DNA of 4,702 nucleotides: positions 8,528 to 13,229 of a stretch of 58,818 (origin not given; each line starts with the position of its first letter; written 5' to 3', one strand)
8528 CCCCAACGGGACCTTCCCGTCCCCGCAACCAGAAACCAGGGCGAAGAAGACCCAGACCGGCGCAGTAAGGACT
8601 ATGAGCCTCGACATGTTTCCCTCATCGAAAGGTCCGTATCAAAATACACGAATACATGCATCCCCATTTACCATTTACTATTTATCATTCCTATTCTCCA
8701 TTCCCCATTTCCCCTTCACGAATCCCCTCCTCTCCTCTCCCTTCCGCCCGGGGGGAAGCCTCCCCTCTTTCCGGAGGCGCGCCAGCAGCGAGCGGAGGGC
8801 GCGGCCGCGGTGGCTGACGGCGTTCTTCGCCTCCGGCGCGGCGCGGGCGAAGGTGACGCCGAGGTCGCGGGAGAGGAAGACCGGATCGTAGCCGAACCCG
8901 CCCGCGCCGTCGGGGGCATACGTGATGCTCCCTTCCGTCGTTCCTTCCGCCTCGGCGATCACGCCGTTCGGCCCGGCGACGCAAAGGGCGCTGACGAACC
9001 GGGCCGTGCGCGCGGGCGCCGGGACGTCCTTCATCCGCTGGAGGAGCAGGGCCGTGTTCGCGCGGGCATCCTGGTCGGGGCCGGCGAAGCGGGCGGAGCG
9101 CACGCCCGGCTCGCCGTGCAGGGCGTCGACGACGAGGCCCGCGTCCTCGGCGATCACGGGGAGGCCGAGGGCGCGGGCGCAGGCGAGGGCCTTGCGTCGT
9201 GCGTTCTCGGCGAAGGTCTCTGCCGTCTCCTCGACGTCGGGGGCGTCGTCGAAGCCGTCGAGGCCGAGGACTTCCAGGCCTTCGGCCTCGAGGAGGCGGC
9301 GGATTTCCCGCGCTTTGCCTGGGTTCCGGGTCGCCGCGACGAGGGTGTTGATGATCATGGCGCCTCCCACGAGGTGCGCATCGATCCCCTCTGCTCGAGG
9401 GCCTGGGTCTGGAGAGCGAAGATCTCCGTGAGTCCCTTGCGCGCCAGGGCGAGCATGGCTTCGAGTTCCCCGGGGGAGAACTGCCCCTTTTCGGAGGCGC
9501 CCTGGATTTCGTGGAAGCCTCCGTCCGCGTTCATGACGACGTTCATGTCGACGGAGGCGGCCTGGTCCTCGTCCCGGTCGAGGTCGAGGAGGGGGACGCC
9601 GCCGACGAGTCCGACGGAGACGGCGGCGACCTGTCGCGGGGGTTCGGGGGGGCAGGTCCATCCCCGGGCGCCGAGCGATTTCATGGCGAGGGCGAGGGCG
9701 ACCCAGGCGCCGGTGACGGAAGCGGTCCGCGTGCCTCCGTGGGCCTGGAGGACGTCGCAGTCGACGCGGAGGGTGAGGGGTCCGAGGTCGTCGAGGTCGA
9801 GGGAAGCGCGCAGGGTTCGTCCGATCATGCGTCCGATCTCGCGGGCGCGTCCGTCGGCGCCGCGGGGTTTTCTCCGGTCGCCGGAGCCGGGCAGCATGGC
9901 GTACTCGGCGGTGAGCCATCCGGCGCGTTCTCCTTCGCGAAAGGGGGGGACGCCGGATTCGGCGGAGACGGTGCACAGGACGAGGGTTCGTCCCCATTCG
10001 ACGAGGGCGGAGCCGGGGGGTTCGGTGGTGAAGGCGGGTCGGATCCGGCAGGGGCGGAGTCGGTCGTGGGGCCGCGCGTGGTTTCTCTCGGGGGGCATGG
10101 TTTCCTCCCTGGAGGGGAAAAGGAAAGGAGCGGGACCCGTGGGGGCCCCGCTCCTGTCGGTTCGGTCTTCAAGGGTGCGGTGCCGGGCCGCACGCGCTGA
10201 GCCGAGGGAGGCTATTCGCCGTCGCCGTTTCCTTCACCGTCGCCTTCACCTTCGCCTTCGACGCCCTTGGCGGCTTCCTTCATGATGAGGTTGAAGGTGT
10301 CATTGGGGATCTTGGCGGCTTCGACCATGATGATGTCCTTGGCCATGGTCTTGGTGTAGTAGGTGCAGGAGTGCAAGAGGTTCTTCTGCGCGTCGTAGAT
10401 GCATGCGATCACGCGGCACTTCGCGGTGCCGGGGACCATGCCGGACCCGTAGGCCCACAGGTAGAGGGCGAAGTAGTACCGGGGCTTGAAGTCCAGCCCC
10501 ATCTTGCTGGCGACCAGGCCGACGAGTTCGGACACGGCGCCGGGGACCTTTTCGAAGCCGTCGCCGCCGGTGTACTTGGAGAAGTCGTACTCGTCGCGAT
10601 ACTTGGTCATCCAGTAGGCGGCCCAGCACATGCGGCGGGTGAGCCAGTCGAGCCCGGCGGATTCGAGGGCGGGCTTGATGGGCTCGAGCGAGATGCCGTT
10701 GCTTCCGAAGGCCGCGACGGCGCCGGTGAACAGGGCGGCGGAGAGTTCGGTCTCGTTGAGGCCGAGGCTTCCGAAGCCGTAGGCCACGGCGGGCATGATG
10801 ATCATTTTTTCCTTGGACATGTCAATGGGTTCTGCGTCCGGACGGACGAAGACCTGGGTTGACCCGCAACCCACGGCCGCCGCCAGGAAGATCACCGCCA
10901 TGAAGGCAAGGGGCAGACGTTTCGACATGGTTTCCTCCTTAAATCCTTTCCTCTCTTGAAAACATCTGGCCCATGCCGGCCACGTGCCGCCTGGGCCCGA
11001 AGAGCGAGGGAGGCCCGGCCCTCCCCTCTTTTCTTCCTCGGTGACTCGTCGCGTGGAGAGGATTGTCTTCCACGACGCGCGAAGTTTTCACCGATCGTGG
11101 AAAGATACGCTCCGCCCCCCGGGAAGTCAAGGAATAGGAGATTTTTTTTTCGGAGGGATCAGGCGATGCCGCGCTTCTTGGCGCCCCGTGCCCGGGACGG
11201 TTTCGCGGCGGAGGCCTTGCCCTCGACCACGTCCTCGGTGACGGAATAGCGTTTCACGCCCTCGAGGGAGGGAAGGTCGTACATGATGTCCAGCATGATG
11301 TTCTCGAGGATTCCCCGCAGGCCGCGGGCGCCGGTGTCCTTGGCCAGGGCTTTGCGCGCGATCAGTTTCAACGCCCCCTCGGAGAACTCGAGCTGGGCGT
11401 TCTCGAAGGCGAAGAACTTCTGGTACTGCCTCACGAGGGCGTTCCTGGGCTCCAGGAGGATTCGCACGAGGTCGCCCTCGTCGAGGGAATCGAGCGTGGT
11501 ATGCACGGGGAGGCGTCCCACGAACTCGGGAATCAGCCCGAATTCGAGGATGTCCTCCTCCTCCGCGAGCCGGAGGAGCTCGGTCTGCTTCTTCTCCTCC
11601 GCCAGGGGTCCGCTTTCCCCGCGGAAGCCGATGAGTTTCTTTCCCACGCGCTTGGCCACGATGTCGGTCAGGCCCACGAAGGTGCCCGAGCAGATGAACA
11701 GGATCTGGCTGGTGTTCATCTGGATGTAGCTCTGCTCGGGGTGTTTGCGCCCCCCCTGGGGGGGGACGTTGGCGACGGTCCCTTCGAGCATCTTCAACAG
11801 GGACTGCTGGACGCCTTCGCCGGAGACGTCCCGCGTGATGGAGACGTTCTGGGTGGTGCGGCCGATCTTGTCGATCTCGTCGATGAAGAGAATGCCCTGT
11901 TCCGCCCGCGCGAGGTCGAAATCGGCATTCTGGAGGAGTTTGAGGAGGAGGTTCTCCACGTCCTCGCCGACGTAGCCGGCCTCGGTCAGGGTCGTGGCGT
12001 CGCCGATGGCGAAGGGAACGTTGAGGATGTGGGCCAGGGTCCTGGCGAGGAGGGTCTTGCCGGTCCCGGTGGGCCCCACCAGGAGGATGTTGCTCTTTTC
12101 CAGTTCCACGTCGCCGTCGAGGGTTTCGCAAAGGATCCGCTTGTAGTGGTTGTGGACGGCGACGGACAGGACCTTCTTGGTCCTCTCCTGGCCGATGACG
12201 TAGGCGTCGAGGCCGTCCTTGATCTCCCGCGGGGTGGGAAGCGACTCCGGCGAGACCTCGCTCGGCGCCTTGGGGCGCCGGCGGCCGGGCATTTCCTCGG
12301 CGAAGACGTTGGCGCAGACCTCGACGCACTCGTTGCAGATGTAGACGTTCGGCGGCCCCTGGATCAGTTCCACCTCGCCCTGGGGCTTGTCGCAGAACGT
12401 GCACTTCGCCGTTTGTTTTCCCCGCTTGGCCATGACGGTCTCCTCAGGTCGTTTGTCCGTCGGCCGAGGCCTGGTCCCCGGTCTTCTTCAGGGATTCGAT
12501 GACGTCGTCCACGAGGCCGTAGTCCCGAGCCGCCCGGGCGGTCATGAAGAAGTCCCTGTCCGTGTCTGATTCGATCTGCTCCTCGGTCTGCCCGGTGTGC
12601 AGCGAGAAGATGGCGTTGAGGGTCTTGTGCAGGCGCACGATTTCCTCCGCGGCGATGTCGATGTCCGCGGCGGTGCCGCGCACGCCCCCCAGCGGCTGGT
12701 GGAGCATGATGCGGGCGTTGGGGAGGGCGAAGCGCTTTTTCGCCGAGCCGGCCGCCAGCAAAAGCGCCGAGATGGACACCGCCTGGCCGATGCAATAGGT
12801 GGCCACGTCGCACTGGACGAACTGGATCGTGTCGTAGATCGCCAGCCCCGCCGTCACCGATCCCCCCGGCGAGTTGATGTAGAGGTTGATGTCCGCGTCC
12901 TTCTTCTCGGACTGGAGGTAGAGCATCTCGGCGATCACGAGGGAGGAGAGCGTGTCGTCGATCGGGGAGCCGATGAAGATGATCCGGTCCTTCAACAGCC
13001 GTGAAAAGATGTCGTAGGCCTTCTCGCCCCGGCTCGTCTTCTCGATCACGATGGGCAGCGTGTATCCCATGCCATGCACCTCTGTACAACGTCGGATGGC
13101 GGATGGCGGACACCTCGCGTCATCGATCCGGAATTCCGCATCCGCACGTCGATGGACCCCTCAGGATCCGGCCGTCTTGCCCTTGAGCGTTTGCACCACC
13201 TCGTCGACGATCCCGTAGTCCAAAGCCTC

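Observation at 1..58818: The whole window is one perfect, spacer-less 58.8-kb palindrome made of two 29,409-bp arms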

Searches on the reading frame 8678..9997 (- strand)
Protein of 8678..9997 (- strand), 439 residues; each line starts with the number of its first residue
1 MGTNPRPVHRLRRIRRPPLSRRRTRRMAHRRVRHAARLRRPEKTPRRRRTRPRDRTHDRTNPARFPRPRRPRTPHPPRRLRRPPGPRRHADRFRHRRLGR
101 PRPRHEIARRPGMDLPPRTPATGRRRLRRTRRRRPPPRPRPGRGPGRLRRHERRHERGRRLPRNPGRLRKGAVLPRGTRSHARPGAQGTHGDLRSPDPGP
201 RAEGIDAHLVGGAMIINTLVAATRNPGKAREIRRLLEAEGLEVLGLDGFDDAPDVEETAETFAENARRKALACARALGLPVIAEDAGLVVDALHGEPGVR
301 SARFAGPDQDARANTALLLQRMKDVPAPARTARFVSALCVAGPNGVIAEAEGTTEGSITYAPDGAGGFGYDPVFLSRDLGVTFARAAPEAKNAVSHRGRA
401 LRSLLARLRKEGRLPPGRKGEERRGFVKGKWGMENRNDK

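Call 7: search_protein_families(library=pfam, proteins=[window:8678-9997:-], max_evalue=0.001)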
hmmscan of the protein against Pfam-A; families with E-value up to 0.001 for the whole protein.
window:8678-9997:- (439 aa): 1 family
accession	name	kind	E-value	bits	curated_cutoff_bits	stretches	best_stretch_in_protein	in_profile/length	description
PF01725.21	Ham1p_like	-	5e-58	196.5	22.5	1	219-405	1-184/186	Ham1 family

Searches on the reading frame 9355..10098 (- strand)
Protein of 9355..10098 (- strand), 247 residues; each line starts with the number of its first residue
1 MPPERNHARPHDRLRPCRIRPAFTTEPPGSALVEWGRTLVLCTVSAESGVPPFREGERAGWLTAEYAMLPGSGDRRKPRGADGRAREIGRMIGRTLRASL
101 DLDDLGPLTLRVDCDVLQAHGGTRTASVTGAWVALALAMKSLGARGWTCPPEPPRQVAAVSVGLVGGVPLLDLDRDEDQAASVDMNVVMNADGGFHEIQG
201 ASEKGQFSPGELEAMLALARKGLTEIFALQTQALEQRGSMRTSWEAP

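Call 7: search_protein_families(library=pfam, proteins=[window:9355-10098:-], max_evalue=0.001)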
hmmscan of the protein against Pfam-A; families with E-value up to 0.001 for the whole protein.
window:9355-10098:- (247 aa): 2 families
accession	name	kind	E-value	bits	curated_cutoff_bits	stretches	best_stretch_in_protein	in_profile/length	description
PF01138.27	RNase_PH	-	2.9e-25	89.6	25.5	1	14-138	2-127/130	3' exoribonuclease family, domain 1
PF03725.20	RNase_PH_C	-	1.5e-12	47.7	20.8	1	157-222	3-67/67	3' exoribonuclease family, domain 2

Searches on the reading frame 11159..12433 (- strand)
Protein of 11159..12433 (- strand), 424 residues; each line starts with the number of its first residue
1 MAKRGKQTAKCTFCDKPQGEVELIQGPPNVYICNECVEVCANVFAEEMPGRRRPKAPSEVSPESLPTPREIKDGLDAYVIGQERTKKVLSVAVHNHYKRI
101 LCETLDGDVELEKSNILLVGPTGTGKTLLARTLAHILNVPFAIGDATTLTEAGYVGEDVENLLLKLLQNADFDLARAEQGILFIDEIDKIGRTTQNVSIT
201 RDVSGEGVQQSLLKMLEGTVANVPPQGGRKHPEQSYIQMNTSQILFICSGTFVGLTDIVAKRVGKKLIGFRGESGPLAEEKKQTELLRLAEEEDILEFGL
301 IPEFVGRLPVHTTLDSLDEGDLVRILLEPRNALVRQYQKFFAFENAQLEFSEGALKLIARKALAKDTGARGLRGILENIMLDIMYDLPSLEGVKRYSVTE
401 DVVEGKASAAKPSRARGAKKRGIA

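Call 8: search_protein_families(library=pfam, proteins=[window:11159-12433:-], max_evalue=0.001)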
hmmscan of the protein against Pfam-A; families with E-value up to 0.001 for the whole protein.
window:11159-12433:- (424 aa): 13 families
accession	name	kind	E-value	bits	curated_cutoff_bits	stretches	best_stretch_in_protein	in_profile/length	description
PF07724.20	AAA_2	-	1.7e-28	100.2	27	1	112-310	2-165/166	AAA domain (Cdc48 subfamily)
PF00004.35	AAA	-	8.2e-17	62.3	21.2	1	116-251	1-109/131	ATPase family associated with various cellular activities (AAA)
PF06689.19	zf-C4_ClpX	-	1.3e-11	44.7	27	1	10-45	2-38/39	ClpX C4-type zinc finger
PF10431.15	ClpB_D2-small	-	4.1e-09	36.8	21.9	1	317-391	1-71/81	C-terminal, D2-small domain, of ClpB protein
PF07728.20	AAA_5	-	1.8e-07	31.7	22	1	115-197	1-85/139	AAA domain (dynein-related subfamily)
PF01078.27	Mg_chelatase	-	7.8e-07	29.1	20.3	0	114-138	23-47/207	Magnesium chelatase, subunit ChlI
PF05496.18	RuvB_N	-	1.1e-06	28.9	27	1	79-197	9-103/159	Holliday junction DNA helicase RuvB P-loop domain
PF00158.32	Sigma54_activat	-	2.1e-05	24.7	20.2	0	110-134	19-43/168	Sigma-54 interaction domain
PF13401.12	AAA_22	-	2.9e-05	24.8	27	1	113-152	5-47/130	AAA domain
PF13191.12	AAA_16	-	4.4e-05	24.5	32.6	1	101-138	12-49/167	AAA ATPase domain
PF00493.29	MCM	-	0.00015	21.4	23.3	1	78-195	25-138/224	MCM P-loop domain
PF14532.12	Sigma54_activ_2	-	0.00016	22.3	25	1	112-195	20-86/138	Sigma-54 interaction domain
PF13173.12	AAA_14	-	0.0006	20.3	27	0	115-202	4-86/129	AAA domain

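Call 32: find_homologous_proteins(query=window:11159-12433:-, max_evalue=1e-50)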
Query window:11159-12433:- (424 aa): 8000 proteins with E <= 1e-50 among 8000 candidates; the best 120 are listed.
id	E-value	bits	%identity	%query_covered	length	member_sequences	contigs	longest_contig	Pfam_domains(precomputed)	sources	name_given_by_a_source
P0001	6.6e-277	936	100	100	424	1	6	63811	PF00158.33,PF07724.21,PF06689.20,PF00004.36,PF05496.19,PF07728.21,PF01078.28,PF10431.16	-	-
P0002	1.4e-246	836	-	-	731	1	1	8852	PF13173.13,PF00270.36,PF00493.30,PF00004.36,PF13401.13,PF13238.13,PF07728.21,PF04851.22,PF13191.13,PF07724.21,PF09889.17,PF13521.13,PF06689.20,PF10431.16,PF06068.20,PF00437.27,PF05496.19,PF14532.13,PF02562.23,PF01695.24,PF13479.13,PF00158.33,PF00005.34,PF12775.14,PF02367.24,PF00910.29,PF01078.28,PF2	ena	-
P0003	6.2e-205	699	76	100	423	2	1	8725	PF07724.21,PF06689.20,PF00004.36,PF05496.19,PF01078.28,PF10431.16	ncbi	ncbi:MAG: ATP-dependent Clp protease ATP-binding subunit ClpX [Planctomycetota bacterium]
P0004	3.6e-203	693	74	100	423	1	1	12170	PF07724.21,PF06689.20,PF00004.36,PF05496.19,PF07728.21,PF01078.28,PF10431.16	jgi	-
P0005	3.8e-189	647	70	100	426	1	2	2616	PF07724.21,PF06689.20,PF00004.36,PF05496.19,PF07728.21,PF01078.28,PF10431.16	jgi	jgi:ATP-dependent Clp protease ATP-binding subunit ClpX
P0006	1.5e-186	638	70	100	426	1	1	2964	PF07724.21,PF06689.20,PF00004.36,PF05496.19,PF07728.21,PF01078.28,PF10431.16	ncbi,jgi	jgi:ATP-dependent Clp protease ATP-binding subunit ClpX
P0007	3.3e-185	634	69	100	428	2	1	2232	PF07724.21,PF06689.20,PF00004.36,PF05496.19,PF07728.21,PF01078.28,PF10431.16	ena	-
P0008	5.7e-180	617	69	100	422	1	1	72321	PF07724.21,PF06689.20,PF00004.36,PF07728.21,PF01078.28,PF10431.16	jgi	jgi:ATP-dependent Clp protease ATP-binding subunit ClpX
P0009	5.1e-172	591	65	100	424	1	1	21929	PF07724.21,PF06689.20,PF00004.36,PF07728.21,PF01078.28,PF10431.16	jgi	jgi:ATP-dependent Clp protease ATP-binding subunit ClpX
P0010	1.2e-166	573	63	97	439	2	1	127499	PF07724.21,PF06689.20,PF00004.36,PF13401.13,PF05496.19,PF07728.21,PF01078.28,PF10431.16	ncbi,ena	-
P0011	3.5e-166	571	66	95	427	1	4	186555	PF07724.21,PF06689.20,PF00004.36,PF05496.19,PF14532.13,PF01078.28,PF10431.16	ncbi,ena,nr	ncbi:MAG: ATP-dependent Clp protease ATP-binding subunit ClpX [Planctomycetaceae bacterium]|nr:ATP-d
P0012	3.5e-166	571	64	99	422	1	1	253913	PF07724.21,PF06689.20,PF00004.36,PF01078.28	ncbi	-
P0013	4.2e-166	571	63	99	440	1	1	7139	PF07724.21,PF06689.20,PF00004.36,PF13401.13,PF05496.19,PF07728.21,PF01078.28,PF10431.16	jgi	jgi:ATP-dependent Clp protease ATP-binding subunit ClpX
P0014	4.0e-165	568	66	95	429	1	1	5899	PF07724.21,PF06689.20,PF00004.36,PF13401.13,PF05496.19,PF07728.21,PF01078.28,PF10431.16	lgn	-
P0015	5.4e-165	567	65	95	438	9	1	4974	PF07724.21,PF06689.20,PF00004.36,PF13401.13,PF05496.19,PF07728.21,PF01078.28,PF10431.16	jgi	-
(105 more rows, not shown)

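Call 34: find_encoding_contigs(protein=P0002, flank=10000, max_places=5)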
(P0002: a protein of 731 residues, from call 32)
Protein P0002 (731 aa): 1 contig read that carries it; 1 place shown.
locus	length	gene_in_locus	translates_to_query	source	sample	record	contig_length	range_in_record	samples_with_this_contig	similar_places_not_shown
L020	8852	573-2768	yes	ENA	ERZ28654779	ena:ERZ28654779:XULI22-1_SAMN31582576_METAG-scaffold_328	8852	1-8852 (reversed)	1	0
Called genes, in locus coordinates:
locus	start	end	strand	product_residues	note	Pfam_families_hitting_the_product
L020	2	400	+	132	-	?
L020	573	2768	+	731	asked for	PF06689:zf-C4_ClpX, PF09889:DUF2116 (faint), PF00004:AAA (weak), PF00004:AAA, PF07724:AAA_2, PF07728:AAA_5 (weak), PF07724:AAA_2, PF10431:ClpB_D2-small, +22 more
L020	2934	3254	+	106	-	PF00830:Ribosomal_L28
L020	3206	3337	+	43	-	-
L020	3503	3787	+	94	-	PF00830:Ribosomal_L28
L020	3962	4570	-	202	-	PF00990:GGDEF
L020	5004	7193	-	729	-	PF02163:Peptidase_M50, PF13180:PDZ_2 (faint), PF00595:PDZ (faint), PF17820:PDZ_6 (weak)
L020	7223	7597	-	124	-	PF02163:Peptidase_M50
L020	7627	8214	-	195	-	PF13288:DXPR_C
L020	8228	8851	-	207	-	?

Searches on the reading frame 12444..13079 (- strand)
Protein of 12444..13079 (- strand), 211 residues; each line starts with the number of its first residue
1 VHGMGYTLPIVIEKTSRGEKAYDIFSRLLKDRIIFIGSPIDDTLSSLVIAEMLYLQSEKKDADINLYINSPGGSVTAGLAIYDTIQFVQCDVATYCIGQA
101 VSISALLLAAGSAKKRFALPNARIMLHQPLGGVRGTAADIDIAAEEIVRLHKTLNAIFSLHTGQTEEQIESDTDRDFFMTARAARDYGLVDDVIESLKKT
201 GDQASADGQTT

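Call 8: search_protein_families(library=pfam, proteins=[window:12444-13079:-], max_evalue=0.001)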
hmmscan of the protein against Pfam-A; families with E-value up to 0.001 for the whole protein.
window:12444-13079:- (211 aa): 2 families
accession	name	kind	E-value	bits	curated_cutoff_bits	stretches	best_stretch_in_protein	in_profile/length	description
PF00574.28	CLP_protease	-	1.7e-78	263.2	20.2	1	17-196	2-181/182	Clp protease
PF25145.1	NfeD1b_N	-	0.00029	20.9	40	1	56-123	25-91/189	NfeD1b, N-terminal domain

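Call 14: find_encoding_contigs(protein=window:12444-13079:-, flank=10000, max_places=10)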
Protein window:12444-13079:- (211 aa): no gene with exactly this product is on record in the collection.

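Call 47: find_encoding_contigs(protein=window:12444-13070:-, flank=10000, max_places=10)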
Protein window:12444-13070:- (208 aa): 13 contigs read that carry it; 3 places shown.
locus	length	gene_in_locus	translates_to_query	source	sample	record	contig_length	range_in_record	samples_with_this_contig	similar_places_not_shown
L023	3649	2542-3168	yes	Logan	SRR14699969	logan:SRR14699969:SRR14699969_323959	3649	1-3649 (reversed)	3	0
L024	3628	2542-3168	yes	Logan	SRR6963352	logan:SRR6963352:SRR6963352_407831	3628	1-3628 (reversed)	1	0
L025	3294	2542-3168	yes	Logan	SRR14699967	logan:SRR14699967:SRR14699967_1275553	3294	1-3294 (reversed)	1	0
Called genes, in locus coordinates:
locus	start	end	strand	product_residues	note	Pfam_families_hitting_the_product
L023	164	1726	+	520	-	PF05697:Trigger_N, PF05698:Trigger_C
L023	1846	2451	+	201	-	PF00574:CLP_protease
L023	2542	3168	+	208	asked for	PF00574:CLP_protease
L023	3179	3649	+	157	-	?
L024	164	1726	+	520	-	PF05697:Trigger_N, PF05698:Trigger_C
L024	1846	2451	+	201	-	PF00574:CLP_protease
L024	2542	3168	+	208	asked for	PF00574:CLP_protease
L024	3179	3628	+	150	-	?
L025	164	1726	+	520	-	PF05697:Trigger_N, PF05698:Trigger_C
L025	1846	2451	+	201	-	PF00574:CLP_protease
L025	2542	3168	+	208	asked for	PF00574:CLP_protease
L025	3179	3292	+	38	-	?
